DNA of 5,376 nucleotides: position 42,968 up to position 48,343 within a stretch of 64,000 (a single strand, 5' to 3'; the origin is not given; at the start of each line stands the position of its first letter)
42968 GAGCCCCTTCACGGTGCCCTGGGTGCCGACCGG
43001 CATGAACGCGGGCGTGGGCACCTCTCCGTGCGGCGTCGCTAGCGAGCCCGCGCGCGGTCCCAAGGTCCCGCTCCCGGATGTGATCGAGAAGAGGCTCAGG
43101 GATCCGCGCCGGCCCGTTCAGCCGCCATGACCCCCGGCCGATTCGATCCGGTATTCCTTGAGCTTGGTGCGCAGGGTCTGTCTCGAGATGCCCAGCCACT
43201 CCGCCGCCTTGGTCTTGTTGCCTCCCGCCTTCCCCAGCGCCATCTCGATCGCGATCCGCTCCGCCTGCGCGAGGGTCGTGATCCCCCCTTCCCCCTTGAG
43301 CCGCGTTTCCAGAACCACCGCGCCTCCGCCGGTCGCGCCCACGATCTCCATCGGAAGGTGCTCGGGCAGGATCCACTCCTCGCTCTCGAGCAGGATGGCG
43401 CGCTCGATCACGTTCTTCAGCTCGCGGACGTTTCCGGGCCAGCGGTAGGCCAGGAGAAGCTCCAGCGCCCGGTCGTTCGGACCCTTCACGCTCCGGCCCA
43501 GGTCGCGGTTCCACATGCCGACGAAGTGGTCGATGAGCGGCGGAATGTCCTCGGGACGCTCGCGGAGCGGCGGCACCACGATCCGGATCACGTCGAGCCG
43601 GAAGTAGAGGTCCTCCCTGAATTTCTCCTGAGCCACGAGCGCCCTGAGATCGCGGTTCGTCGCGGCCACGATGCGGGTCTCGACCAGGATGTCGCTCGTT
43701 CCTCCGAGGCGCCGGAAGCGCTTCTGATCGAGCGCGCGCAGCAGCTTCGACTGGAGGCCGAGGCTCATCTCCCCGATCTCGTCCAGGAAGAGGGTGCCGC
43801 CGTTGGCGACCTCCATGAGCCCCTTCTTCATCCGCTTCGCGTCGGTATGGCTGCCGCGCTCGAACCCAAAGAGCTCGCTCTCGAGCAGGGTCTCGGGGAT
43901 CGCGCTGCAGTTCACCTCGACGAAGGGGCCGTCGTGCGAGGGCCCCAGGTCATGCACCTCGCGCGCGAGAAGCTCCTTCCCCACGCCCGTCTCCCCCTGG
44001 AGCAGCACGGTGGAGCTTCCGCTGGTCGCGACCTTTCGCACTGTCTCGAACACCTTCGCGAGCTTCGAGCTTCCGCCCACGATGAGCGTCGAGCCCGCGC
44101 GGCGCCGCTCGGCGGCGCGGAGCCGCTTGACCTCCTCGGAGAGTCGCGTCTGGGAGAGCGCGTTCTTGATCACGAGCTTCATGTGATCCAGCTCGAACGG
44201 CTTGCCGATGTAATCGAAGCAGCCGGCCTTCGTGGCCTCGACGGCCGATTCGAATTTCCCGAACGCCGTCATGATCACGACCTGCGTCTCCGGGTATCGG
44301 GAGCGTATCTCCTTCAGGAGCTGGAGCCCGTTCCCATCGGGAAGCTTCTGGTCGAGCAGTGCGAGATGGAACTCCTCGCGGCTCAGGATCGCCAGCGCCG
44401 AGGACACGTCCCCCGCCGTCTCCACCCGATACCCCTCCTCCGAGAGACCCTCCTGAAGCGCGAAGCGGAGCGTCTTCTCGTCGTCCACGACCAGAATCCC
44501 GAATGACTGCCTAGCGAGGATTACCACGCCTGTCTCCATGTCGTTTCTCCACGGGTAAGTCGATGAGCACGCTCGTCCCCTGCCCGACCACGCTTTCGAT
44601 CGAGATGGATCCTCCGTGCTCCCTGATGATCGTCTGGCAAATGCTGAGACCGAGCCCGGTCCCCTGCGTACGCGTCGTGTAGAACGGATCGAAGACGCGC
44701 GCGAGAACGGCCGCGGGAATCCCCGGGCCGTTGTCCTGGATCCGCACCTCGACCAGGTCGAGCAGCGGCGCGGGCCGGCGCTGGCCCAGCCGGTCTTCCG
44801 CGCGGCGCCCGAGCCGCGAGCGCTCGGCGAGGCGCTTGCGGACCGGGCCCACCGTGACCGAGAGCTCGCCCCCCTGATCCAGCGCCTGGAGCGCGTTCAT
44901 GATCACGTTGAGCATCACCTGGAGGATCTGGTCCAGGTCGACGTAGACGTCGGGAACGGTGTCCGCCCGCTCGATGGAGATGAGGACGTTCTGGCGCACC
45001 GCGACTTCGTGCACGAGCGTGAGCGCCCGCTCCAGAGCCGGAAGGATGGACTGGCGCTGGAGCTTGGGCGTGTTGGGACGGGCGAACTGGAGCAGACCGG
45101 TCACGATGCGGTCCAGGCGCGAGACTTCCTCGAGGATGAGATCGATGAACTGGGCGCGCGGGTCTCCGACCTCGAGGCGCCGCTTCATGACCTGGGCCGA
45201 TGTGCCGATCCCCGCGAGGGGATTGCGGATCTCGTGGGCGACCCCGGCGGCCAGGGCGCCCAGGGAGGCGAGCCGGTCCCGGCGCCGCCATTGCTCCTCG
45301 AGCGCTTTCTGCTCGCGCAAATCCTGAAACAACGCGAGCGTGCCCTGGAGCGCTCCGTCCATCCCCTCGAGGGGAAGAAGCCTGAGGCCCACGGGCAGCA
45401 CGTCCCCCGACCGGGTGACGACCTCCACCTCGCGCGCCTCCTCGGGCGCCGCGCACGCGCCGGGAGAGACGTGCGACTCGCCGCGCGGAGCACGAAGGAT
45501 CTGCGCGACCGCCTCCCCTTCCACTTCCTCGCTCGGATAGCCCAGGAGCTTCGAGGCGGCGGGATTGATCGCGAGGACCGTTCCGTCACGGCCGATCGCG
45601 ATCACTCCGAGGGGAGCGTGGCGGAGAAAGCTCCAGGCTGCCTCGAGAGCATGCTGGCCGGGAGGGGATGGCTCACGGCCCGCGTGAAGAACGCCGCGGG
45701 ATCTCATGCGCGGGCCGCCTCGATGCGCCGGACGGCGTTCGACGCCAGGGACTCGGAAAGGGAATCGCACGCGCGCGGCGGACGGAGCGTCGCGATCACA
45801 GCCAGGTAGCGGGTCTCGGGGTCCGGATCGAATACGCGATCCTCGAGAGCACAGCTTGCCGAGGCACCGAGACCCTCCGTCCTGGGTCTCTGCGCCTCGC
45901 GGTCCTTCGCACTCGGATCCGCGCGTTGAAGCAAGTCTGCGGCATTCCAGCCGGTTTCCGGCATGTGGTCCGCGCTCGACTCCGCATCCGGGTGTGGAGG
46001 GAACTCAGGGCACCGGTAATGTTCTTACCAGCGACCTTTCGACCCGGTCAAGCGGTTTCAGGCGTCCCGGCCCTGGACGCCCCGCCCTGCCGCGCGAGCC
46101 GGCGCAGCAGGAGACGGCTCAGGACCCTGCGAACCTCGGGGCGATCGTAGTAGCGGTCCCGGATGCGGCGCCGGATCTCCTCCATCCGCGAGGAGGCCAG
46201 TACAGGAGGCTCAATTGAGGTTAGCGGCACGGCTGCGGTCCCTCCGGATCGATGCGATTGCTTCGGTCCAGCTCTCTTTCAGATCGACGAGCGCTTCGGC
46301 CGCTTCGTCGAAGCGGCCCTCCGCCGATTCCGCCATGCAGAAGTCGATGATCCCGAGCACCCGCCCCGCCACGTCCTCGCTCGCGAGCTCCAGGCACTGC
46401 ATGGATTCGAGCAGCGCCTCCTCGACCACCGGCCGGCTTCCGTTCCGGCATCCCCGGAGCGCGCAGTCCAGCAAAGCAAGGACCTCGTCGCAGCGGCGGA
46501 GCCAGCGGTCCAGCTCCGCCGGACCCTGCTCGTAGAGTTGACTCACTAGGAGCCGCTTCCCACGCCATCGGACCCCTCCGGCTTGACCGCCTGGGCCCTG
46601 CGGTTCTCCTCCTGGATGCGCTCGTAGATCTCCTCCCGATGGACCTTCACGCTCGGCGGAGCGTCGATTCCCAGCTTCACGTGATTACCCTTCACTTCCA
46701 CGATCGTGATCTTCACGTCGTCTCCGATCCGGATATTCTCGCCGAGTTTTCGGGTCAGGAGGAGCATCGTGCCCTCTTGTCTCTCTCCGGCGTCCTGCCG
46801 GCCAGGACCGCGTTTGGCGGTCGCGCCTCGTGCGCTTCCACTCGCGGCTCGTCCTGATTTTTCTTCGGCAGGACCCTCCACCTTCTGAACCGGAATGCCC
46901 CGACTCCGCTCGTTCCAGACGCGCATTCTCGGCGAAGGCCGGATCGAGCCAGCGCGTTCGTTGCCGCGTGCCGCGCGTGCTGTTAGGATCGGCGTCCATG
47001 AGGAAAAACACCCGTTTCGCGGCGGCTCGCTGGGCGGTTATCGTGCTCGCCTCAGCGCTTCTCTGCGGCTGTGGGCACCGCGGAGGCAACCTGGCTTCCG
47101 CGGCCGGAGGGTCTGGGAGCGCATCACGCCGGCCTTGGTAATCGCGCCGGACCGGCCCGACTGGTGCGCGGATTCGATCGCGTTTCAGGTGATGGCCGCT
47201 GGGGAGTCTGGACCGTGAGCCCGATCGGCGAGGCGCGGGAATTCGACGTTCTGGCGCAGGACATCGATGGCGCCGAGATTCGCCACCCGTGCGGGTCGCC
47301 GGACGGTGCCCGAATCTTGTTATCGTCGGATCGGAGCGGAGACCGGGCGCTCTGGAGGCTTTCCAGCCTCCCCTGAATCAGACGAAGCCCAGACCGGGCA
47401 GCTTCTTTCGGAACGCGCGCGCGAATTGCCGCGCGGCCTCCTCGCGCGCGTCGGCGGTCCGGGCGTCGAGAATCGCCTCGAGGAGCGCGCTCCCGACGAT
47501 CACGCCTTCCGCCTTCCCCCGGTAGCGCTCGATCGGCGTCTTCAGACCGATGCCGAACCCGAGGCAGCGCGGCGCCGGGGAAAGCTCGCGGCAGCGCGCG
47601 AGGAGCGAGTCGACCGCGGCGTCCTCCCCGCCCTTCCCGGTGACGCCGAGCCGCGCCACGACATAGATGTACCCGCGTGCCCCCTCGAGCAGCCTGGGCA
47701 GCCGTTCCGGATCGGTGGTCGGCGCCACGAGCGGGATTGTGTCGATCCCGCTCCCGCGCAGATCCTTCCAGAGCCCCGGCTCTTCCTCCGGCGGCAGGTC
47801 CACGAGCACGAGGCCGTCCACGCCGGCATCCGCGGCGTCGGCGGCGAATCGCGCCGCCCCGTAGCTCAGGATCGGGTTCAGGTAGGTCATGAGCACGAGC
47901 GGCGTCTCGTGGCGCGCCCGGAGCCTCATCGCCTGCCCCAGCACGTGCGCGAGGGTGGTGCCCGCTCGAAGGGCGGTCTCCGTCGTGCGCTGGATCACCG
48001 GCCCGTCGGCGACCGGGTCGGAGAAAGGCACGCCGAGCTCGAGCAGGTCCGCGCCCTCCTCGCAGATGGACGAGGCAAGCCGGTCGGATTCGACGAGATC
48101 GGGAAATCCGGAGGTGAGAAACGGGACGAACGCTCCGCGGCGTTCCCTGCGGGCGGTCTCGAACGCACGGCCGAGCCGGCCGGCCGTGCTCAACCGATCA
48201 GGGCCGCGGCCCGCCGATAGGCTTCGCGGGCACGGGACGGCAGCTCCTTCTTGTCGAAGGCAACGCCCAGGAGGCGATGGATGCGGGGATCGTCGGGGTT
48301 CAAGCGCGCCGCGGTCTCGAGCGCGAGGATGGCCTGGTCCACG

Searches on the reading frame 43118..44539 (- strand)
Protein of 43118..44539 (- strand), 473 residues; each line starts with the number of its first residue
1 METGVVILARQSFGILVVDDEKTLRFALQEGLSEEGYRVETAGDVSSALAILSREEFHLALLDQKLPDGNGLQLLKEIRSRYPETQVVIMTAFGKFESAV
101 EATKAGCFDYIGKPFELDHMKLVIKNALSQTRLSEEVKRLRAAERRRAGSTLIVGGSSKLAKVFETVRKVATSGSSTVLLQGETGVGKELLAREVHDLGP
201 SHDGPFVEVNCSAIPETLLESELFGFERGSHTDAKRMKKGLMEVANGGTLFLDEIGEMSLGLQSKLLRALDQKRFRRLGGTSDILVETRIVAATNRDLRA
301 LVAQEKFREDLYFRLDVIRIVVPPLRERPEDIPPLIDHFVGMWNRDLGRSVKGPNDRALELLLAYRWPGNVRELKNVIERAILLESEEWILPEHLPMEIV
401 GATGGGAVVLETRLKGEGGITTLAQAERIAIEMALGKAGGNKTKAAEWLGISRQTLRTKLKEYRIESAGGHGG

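Call 17: search_protein_families(library=pfam, proteins=[window:43118-44539:-], max_evalue=0.01)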
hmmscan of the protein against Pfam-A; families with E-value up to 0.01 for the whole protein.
window:43118-44539:- (473 aa): 13 families
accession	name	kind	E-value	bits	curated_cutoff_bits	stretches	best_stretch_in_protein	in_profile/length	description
PF00158.32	Sigma54_activat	-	4.3e-64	215.7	20.2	1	153-320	1-167/168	Sigma-54 interaction domain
PF00072.30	Response_reg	-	1.6e-27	96.3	30.2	1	15-123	1-109/111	Response regulator receiver domain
PF25601.1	AAA_lid_14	-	7.8e-26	90.2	27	1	326-401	1-76/87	AAA+ ATPase lid domain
PF14532.12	Sigma54_activ_2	-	1.5e-17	64.5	25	1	154-325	1-138/138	Sigma-54 interaction domain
PF02954.25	HTH_8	-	2.2e-14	53.3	22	1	422-463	1-42/42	Bacterial regulatory protein, Fis family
PF07728.20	AAA_5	-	1.1e-08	35.6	22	1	178-296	2-123/139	AAA domain (dynein-related subfamily)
PF01078.27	Mg_chelatase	-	8.4e-06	25.8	20.3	0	168-201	15-48/207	Magnesium chelatase, subunit ChlI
PF00004.35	AAA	-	0.00015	22.7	21.2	1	178-296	1-110/131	ATPase family associated with various cellular activities (AAA)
PF13191.12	AAA_16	-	0.0004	21.4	32.6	1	159-214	8-63/167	AAA ATPase domain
PF07724.20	AAA_2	-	0.0004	20.9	27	1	176-298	4-127/166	AAA domain (Cdc48 subfamily)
PF00493.29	MCM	-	0.00069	19.2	23.3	1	166-310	48-187/224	MCM P-loop domain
PF13551.12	HTH_29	-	0.0046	17.5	28.1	0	428-464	1-37/64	Winged helix-turn helix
PF13556.12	HTH_30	-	0.007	16.6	27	0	437-461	10-34/59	PucR C-terminal helix-turn-helix domain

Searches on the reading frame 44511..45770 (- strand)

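Call 17: search_protein_families(library=pfam, proteins=[window:44511-45770:-], max_evalue=0.01)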
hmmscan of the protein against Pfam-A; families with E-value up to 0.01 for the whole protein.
window:44511-45770:- (419 aa): 6 families
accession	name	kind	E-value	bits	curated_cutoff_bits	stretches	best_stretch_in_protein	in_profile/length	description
PF02518.31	HATPase_c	-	1.7e-23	83.6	26.4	1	278-408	2-110/111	Histidine kinase-, DNA gyrase B-, and HSP90-like ATPase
PF00512.31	HisKA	-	3.4e-15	56.3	26.9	1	170-233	2-64/66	His Kinase A (phospho-acceptor) domain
PF08448.16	PAS_4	-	2.1e-13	50.9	23.1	1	49-155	1-109/110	PAS fold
PF13426.13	PAS_9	-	5.4e-09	36.7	27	1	59-153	7-103/103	PAS domain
PF00989.32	PAS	-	5.2e-06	26.9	22.6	1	48-150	6-112/113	PAS fold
PF13188.13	PAS_8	-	0.00014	22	21.8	1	48-93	6-48/65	PAS domain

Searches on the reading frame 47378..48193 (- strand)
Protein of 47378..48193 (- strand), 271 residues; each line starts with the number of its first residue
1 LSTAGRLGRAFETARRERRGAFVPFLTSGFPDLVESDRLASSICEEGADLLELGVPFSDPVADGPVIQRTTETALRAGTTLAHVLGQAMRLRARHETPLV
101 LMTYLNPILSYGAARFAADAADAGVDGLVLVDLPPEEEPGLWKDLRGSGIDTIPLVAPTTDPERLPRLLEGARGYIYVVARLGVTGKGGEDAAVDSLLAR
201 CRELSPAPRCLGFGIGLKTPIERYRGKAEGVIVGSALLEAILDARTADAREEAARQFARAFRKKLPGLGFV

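Call 17: search_protein_families(library=pfam, proteins=[window:47378-48193:-], max_evalue=0.01)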
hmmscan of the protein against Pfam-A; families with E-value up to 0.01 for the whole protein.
window:47378-48193:- (271 aa): 1 family
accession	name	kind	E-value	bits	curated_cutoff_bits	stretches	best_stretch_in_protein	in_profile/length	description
PF00290.26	Trp_syntA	-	2.8e-75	253.1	27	1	11-255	1-245/259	Tryptophan synthase alpha chain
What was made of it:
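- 47378..48193 (-): trpA, overlapping the TPR gene's stop by 4 nt; syntenic but probably functionally unrelated. Pfam Trp_syntA 2.8e-75 (call 17).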
